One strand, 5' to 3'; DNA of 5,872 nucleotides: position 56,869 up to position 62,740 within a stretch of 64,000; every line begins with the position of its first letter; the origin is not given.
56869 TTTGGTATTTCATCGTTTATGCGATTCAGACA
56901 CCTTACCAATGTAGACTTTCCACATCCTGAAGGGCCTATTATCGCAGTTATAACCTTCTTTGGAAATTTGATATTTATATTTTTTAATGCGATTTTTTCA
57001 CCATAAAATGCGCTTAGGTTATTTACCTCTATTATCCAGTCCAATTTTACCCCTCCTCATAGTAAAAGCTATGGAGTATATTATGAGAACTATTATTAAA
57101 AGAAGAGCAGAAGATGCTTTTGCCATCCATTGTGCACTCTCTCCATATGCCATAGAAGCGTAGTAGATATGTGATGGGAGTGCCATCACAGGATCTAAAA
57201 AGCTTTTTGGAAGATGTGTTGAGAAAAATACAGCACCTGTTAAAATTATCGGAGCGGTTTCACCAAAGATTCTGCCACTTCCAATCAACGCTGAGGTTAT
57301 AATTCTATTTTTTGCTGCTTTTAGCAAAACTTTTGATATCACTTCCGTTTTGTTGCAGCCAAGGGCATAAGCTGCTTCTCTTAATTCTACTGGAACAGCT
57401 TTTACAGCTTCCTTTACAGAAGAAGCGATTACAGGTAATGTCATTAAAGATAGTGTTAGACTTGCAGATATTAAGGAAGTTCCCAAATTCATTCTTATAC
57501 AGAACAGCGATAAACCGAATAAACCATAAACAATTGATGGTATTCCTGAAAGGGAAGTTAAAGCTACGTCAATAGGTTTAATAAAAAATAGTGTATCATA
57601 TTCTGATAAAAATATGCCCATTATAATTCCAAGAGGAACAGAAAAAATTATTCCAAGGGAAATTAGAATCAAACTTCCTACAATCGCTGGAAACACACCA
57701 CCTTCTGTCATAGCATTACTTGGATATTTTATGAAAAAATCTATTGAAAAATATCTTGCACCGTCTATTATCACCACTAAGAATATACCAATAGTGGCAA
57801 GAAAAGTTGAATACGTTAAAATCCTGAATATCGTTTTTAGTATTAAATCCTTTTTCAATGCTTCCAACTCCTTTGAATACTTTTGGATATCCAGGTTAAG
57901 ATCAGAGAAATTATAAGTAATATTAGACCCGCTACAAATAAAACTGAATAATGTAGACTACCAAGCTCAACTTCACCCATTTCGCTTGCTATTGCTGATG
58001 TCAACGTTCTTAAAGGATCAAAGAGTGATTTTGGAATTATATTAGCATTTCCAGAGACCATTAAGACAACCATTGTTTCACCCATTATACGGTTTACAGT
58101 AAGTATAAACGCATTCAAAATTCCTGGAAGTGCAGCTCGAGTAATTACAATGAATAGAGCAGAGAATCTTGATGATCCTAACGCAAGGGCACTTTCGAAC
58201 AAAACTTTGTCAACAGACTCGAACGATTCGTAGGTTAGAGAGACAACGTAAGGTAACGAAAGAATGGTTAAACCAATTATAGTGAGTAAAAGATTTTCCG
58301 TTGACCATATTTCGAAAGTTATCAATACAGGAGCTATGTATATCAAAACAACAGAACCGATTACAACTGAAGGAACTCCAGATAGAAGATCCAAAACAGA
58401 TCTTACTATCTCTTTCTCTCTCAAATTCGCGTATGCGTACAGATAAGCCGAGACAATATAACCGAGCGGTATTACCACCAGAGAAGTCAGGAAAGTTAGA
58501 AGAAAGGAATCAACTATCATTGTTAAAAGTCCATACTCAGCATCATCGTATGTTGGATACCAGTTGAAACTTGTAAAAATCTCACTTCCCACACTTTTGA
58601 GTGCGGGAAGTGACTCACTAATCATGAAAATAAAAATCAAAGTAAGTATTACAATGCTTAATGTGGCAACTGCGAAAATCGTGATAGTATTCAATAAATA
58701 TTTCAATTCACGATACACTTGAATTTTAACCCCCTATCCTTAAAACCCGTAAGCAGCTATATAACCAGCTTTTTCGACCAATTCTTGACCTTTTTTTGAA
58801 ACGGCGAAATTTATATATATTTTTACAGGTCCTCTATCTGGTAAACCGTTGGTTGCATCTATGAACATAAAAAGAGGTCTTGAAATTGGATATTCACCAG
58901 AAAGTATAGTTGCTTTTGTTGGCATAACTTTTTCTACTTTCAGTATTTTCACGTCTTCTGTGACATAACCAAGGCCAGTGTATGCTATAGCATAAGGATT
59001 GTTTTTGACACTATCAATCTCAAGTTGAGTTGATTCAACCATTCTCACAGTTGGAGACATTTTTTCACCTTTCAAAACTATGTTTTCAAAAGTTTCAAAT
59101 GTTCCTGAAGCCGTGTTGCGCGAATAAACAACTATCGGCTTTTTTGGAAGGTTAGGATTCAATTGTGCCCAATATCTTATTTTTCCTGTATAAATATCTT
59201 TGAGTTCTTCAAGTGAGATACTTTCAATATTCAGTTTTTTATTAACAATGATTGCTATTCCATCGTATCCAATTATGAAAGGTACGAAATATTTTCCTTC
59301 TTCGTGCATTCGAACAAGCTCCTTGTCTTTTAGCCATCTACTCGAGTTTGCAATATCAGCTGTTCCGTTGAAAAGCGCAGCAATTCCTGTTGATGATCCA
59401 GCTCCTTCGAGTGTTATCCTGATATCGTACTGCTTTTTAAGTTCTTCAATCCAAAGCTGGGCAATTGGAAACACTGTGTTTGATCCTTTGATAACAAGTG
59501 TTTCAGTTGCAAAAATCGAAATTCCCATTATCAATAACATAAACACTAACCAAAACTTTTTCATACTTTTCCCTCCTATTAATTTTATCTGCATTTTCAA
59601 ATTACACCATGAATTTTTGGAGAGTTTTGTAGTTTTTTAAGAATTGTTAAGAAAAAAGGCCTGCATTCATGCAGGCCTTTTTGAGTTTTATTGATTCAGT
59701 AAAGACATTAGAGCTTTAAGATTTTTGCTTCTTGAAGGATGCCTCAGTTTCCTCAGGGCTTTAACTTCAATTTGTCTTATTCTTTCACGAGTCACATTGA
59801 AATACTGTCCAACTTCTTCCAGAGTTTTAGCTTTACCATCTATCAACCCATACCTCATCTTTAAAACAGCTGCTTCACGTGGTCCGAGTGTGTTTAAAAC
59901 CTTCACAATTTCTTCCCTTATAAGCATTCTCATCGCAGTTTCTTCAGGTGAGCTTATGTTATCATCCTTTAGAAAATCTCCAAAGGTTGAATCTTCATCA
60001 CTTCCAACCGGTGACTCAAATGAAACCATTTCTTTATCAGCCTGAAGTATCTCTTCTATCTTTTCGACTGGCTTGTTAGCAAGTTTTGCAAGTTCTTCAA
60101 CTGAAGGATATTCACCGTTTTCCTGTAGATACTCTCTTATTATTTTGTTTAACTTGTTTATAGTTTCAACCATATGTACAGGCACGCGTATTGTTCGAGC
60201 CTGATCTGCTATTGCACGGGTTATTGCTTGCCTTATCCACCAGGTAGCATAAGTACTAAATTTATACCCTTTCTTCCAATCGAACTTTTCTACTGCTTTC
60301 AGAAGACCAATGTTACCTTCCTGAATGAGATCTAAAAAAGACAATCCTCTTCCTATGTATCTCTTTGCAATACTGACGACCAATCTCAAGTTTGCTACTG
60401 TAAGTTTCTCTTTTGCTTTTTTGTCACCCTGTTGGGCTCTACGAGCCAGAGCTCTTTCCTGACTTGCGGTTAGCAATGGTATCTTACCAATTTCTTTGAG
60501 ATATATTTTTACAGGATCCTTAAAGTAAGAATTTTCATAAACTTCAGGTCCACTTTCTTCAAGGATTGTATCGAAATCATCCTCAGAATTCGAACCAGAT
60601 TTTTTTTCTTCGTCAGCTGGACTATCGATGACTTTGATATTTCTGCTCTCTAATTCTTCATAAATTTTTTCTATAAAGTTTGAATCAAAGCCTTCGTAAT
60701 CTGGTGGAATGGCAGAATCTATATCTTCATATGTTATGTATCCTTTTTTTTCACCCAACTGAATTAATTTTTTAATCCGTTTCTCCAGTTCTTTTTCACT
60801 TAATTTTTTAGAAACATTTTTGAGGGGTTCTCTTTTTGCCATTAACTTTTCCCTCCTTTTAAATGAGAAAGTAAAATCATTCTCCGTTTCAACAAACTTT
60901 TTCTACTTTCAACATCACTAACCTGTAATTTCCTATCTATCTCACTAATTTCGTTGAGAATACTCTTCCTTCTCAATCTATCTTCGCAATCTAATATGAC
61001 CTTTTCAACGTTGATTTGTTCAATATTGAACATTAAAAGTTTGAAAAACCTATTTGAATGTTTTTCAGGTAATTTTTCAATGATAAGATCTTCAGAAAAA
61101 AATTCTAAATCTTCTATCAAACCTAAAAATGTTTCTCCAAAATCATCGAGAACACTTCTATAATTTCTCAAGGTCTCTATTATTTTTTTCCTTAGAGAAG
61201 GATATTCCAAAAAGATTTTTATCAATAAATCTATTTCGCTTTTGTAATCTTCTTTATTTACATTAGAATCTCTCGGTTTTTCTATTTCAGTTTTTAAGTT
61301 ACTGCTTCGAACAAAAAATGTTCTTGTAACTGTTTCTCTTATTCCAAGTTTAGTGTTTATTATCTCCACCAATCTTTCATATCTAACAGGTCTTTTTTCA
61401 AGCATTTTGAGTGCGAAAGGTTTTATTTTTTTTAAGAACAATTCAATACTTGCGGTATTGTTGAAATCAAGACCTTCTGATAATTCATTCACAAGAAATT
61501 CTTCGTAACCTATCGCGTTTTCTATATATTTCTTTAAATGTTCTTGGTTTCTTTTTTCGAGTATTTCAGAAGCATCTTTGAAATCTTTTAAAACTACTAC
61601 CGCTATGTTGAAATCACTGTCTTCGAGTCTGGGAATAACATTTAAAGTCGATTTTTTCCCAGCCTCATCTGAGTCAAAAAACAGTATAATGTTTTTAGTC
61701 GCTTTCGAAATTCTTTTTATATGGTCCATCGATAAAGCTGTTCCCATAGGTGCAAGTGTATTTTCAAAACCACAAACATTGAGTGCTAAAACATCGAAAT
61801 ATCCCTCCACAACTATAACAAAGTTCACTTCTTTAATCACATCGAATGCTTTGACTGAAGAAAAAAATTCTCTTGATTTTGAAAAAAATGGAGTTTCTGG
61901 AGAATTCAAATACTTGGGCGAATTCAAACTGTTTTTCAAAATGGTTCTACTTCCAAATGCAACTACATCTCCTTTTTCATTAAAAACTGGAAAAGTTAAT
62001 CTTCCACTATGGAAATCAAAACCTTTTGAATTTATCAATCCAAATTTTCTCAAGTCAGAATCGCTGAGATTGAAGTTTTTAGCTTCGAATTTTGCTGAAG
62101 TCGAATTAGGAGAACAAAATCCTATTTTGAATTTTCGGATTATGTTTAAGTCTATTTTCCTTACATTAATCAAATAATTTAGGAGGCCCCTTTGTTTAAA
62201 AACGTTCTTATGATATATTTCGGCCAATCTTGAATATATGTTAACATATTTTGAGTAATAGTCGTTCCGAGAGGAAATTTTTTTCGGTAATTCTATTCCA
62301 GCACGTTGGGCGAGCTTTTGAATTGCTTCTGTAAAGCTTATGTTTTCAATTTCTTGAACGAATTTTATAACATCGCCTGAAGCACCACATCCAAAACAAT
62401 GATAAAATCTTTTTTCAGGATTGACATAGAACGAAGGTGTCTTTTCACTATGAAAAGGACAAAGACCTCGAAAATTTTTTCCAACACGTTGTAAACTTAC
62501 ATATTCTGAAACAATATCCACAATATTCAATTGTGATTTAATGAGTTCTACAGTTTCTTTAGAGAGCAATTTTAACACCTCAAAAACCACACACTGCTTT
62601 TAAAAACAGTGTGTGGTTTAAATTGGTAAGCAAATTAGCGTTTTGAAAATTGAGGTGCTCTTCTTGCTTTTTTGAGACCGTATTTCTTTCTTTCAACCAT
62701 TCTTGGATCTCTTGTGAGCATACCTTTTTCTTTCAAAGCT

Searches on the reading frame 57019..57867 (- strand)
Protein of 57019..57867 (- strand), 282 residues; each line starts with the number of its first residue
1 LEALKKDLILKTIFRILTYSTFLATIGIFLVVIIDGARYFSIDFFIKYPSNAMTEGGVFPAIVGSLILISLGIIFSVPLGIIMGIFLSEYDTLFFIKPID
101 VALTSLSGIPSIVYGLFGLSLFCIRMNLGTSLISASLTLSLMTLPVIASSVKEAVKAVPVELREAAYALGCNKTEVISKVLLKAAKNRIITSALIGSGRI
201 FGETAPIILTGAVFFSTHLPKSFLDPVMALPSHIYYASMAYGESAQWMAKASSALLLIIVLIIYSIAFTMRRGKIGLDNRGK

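Call 73: search_protein_families(library=pfam, proteins=[window:57019-57867:-], max_evalue=1e-8)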
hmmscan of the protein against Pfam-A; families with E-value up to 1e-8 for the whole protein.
window:57019-57867:- (282 aa): 1 family
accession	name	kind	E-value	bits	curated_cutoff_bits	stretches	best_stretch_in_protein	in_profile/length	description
PF00528.27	BPD_transp_1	-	1.6e-11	44.7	26.4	1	77-264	2-168/184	Binding-protein-dependent transport system inner membrane component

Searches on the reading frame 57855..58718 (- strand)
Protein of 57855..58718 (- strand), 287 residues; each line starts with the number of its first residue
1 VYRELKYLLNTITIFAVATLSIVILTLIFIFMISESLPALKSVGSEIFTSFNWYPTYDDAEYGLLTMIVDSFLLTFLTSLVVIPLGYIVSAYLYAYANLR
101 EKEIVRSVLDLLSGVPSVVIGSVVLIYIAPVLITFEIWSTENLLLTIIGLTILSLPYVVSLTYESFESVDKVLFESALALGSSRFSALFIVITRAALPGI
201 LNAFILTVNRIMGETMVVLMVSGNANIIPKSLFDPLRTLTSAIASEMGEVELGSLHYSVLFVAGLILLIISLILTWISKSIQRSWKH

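Call 73: search_protein_families(library=pfam, proteins=[window:57855-58718:-], max_evalue=1e-8)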
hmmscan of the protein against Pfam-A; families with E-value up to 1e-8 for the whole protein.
window:57855-58718:- (287 aa): 1 family
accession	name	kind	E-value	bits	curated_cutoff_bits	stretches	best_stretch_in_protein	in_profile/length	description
PF00528.27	BPD_transp_1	-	3.4e-15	56.7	26.4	1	84-285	3-182/184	Binding-protein-dependent transport system inner membrane component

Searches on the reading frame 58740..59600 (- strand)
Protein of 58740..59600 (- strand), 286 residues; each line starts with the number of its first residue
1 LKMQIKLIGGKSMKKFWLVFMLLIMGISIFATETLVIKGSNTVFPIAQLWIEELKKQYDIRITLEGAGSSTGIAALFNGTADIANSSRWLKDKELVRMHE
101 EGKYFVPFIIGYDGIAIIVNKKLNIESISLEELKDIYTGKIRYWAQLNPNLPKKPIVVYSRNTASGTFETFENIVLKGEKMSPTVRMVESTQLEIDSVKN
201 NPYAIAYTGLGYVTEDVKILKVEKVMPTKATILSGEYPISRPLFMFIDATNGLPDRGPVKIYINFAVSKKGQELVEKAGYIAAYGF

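Call 73: search_protein_families(library=pfam, proteins=[window:58740-59600:-], max_evalue=1e-8)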
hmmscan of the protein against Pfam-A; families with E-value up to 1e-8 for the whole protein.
window:58740-59600:- (286 aa): 1 family
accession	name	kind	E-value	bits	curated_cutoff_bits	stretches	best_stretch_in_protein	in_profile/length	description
PF12849.12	PBP_like_2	-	6.7e-42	144.5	27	1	33-269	10-266/267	PBP superfamily domain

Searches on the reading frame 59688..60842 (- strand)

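Call 73: search_protein_families(library=pfam, proteins=[window:59688-60842:-], max_evalue=1e-8)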
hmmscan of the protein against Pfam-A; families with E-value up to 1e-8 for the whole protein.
window:59688-60842:- (384 aa): 5 families
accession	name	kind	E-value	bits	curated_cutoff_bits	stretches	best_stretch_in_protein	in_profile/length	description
PF04542.20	Sigma70_r2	-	7.5e-24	83.8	24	1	150-217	4-71/71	Sigma-70 region 2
PF04539.22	Sigma70_r3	-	1.7e-23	83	25.3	1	226-302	1-77/78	Sigma-70 region 3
PF04545.22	Sigma70_r4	-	7.7e-18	64.2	24.1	1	315-368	1-50/50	Sigma-70, region 4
PF00140.25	Sigma70_r1_2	-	1.9e-16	60.2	22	1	109-141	1-33/34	Sigma-70 factor, region 1.2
PF03979.19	Sigma70_r1_1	-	9.3e-14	51.6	22.5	1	20-87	4-67/81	Sigma-70 factor, region 1.1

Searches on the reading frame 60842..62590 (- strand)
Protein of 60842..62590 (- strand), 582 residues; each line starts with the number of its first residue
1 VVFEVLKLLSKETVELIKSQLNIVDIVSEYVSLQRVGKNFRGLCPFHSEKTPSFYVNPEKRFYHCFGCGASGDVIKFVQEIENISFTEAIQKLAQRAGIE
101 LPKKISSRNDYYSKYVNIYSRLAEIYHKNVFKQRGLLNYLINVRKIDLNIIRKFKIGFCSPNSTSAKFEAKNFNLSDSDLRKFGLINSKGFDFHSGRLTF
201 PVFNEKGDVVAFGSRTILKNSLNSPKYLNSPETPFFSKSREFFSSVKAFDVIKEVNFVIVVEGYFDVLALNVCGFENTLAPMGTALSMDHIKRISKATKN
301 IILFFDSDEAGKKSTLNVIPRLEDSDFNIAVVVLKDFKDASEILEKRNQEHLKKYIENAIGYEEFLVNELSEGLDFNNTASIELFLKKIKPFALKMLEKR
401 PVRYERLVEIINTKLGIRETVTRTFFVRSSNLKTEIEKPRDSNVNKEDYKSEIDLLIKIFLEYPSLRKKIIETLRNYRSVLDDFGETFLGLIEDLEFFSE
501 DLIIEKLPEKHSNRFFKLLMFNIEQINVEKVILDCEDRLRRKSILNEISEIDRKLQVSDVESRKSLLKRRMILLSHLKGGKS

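Call 73: search_protein_families(library=pfam, proteins=[window:60842-62590:-], max_evalue=1e-8)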
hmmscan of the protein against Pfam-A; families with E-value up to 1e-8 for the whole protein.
window:60842-62590:- (582 aa): 6 families
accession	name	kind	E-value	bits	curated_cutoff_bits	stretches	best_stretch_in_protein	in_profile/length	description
PF01807.25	Zn_ribbon_DnaG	-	4.6e-40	135.8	24.9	1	10-104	2-96/98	CHC2 zinc finger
PF08275.17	DNAG_N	-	7e-24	84.8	26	1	126-245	2-124/128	DNA primase catalytic core, N-terminal domain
PF13662.12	Toprim_4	-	9.1e-18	64.7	25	1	258-331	3-83/85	Toprim domain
PF13155.12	Toprim_2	-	1.3e-17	64.3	22.1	1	259-344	1-88/88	Toprim-like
PF01751.28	Toprim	-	2.9e-11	43.8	23.1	1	258-329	2-91/96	Toprim domain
PF13362.12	Toprim_3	-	1.6e-09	38.5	27.2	1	258-346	2-91/95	Toprim domain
